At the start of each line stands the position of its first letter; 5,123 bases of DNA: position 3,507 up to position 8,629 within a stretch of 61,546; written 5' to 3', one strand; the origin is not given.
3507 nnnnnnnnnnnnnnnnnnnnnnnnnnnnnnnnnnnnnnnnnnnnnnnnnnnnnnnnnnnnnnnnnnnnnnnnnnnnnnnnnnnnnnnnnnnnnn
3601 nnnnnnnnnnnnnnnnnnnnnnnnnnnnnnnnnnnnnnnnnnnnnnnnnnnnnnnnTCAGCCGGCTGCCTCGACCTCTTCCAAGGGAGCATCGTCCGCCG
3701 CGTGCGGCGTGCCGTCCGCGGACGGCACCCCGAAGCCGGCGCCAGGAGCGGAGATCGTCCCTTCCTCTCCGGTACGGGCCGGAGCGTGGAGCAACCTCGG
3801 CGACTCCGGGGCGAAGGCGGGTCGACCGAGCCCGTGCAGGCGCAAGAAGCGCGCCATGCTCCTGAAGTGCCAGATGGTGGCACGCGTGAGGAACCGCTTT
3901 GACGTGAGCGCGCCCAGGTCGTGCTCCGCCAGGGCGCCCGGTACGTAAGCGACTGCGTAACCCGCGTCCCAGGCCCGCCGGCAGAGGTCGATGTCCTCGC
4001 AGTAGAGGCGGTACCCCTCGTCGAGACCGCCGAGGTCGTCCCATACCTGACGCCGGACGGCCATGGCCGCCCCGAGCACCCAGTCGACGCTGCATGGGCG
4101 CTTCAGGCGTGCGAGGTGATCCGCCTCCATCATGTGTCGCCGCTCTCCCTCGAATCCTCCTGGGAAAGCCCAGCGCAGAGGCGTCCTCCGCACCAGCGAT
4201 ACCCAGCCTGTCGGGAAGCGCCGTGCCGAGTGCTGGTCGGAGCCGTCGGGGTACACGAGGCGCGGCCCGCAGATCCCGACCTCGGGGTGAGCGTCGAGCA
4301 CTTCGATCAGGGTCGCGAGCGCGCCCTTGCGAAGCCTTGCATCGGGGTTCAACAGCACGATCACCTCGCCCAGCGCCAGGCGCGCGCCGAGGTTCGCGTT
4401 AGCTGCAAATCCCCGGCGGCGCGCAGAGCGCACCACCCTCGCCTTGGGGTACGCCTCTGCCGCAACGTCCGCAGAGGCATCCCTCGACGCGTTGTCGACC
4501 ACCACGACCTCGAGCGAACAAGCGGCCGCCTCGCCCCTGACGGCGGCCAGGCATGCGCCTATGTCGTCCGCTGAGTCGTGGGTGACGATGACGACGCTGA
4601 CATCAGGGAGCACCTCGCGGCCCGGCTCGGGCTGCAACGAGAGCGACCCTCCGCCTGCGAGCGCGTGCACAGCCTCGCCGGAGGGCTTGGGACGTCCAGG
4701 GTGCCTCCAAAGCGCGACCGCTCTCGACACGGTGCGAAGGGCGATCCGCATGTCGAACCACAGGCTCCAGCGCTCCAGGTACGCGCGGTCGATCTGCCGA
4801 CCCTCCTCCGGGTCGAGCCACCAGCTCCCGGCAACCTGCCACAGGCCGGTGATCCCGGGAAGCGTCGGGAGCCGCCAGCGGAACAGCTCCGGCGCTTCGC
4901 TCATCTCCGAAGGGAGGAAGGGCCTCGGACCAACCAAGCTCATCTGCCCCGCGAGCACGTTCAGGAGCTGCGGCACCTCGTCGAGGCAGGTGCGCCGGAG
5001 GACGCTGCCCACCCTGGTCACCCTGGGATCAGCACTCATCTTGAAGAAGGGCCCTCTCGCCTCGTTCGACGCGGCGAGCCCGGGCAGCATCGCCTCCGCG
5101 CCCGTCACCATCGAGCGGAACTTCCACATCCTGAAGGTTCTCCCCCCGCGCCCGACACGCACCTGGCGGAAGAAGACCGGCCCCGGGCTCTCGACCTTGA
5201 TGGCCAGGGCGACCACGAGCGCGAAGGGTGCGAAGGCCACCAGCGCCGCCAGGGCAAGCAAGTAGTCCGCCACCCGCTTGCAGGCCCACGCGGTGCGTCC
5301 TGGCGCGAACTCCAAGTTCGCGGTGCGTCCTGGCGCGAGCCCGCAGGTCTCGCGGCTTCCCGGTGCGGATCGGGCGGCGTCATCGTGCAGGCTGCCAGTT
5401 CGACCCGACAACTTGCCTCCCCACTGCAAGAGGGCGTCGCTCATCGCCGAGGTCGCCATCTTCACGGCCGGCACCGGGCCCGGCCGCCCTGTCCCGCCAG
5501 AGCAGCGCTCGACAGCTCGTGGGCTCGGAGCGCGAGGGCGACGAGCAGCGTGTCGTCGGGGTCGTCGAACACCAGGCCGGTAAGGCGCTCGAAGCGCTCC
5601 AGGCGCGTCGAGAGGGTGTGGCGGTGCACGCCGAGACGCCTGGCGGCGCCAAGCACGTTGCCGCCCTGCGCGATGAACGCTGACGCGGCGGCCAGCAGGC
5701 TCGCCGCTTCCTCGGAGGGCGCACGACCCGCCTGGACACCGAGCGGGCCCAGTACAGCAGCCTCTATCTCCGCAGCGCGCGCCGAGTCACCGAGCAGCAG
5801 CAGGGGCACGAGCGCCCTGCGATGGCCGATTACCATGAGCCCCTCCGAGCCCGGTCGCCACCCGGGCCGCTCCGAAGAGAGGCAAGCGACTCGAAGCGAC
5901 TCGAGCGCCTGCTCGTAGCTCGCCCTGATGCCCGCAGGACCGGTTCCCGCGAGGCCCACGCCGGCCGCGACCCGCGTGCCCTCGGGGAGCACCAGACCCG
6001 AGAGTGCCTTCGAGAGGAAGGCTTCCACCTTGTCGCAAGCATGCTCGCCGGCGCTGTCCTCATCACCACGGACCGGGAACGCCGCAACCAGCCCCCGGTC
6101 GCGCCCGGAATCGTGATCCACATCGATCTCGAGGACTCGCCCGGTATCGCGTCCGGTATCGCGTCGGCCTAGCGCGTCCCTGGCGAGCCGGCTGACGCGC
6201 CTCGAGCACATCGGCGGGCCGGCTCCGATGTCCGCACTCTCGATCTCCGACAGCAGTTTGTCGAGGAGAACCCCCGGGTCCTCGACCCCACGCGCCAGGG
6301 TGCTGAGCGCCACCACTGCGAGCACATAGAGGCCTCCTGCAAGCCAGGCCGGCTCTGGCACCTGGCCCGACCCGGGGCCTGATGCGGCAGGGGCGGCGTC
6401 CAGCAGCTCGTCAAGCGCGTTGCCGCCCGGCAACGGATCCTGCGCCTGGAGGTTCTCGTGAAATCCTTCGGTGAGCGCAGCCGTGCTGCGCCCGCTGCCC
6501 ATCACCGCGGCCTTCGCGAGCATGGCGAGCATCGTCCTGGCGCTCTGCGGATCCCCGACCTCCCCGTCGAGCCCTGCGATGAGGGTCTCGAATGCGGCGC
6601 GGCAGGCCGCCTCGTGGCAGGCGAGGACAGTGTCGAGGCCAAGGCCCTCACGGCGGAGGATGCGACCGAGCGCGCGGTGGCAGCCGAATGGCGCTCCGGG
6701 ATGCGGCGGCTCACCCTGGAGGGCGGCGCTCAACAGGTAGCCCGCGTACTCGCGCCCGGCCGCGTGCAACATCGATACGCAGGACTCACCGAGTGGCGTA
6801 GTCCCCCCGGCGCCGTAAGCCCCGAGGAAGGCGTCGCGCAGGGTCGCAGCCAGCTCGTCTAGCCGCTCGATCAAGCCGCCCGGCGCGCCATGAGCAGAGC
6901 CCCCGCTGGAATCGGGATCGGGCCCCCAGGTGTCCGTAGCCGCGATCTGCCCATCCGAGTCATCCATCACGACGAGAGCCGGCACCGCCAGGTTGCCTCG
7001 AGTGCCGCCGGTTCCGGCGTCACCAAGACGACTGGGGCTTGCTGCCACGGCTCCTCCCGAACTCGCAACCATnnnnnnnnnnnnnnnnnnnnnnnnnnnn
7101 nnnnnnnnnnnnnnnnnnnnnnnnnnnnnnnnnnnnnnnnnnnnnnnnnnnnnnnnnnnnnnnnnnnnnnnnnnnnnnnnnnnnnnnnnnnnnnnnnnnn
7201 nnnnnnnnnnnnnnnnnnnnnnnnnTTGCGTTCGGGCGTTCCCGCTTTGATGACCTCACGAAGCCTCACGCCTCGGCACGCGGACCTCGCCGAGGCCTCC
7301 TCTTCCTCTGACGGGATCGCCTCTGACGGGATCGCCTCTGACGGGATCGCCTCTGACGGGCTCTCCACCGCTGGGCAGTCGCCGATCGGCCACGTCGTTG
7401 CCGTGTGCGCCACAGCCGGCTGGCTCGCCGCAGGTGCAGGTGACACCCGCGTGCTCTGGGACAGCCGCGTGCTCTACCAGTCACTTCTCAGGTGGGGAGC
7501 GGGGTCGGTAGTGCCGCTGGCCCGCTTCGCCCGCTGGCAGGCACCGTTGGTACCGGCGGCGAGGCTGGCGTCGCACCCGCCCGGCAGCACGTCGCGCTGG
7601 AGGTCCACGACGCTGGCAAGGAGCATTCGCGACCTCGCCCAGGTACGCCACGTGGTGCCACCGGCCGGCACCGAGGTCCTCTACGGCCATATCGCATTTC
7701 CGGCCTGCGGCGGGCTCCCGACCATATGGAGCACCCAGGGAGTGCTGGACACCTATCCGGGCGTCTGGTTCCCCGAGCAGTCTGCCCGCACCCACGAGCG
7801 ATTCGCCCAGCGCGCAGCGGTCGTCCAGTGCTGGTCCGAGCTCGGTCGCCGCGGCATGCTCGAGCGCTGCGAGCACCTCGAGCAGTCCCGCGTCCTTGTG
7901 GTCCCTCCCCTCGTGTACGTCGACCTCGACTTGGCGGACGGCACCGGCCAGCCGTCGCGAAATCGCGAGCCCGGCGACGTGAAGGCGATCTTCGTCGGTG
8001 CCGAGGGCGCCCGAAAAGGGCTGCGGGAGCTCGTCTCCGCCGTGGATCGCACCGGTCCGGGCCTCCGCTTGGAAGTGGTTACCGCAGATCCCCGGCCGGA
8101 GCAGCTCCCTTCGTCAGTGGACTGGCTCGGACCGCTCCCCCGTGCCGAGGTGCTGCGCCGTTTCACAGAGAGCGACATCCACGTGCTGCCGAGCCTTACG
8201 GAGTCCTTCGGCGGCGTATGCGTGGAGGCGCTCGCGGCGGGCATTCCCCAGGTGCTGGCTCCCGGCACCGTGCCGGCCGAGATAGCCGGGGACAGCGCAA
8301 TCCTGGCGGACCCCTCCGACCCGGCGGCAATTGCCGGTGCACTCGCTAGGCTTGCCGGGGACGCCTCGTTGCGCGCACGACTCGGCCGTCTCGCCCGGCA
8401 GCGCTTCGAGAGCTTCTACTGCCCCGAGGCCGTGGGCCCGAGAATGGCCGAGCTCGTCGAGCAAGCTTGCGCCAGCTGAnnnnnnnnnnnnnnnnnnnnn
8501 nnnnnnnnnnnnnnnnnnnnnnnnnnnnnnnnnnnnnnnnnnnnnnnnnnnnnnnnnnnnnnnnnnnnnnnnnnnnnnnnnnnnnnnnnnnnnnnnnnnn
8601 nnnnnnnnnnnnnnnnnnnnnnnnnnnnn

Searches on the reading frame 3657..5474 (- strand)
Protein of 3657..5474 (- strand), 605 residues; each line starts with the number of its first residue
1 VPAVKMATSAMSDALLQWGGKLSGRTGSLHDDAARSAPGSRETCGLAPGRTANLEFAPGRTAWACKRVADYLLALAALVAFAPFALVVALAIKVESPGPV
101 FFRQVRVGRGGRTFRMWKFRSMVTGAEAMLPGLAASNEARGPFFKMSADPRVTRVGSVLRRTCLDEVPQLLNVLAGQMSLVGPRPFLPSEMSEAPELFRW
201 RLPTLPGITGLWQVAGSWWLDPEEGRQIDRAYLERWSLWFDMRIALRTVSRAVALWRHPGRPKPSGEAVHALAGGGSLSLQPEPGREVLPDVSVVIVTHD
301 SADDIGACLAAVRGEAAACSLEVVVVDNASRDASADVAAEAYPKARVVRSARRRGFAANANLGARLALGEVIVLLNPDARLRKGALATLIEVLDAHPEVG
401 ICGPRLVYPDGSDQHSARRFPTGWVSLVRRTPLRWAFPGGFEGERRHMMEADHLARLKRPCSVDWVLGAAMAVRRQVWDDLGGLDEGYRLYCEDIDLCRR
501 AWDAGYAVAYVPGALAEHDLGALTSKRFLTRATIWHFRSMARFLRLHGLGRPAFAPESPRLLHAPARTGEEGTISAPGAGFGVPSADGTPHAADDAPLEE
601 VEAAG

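Call 37: search_protein_families(library=pfam, proteins=[window:3657-5474:-])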
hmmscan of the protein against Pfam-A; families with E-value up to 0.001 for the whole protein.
window:3657-5474:- (605 aa): 5 families
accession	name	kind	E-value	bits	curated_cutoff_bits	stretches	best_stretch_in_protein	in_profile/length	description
PF02397.22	Bac_transf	-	1.1e-59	201.5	27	1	66-252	1-177/179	Bacterial sugar transferase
PF00535.33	Glycos_transf_2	-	6.1e-23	82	23.3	1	293-421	1-131/168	Glycosyl transferase family 2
PF13641.12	Glyco_tranf_2_3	-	1.2e-18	68.4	27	1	290-519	1-212/230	Glycosyltransferase like family 2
PF13632.12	Glyco_trans_2_3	-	6.6e-10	39.6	27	1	372-538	2-142/198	Glycosyl transferase family group 2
PF13506.12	Glyco_transf_21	-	1.1e-05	25.4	21.7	1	438-535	72-172/174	Glycosyl transferase family 21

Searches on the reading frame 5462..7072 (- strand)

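Call 37: search_protein_families(library=pfam, proteins=[window:5462-7072:-])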
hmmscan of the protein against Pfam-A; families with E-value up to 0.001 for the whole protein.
window:5462-7072:- (536 aa): 3 families
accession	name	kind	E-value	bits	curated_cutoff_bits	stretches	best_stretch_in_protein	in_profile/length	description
PF13556.12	HTH_30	-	1.2e-15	57.4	27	1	459-517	1-59/59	PucR C-terminal helix-turn-helix domain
PF17853.6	GGDEF_2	-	4.6e-06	27.3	24.5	1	324-395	57-116/116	GGDEF-like domain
PF02954.25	HTH_8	-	0.00084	19.5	22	0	469-494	17-42/42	Bacterial regulatory protein, Fis family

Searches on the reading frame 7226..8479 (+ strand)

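Call 36: search_protein_families(library=pfam, proteins=[window:7226-8479:+])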
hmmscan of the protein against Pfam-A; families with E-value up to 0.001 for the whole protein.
window:7226-8479:+ (417 aa): 4 families
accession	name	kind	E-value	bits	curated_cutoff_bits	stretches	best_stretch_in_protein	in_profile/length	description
PF00534.26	Glycos_transf_1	-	1.3e-16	61.1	26.4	1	250-393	14-172/172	Glycosyl transferases group 1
PF13692.12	Glyco_trans_1_4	-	8e-15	55.8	27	1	254-378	4-141/142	Glycosyl transferases group 1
PF20706.3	GT4-conflict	-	5.1e-05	22.9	26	1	306-343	272-309/385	Family 4 Glycosyltransferase in conflict systems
PF13524.12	Glyco_trans_1_2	-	0.00037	20.9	25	1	264-398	2-133/144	Glycosyl transferase-like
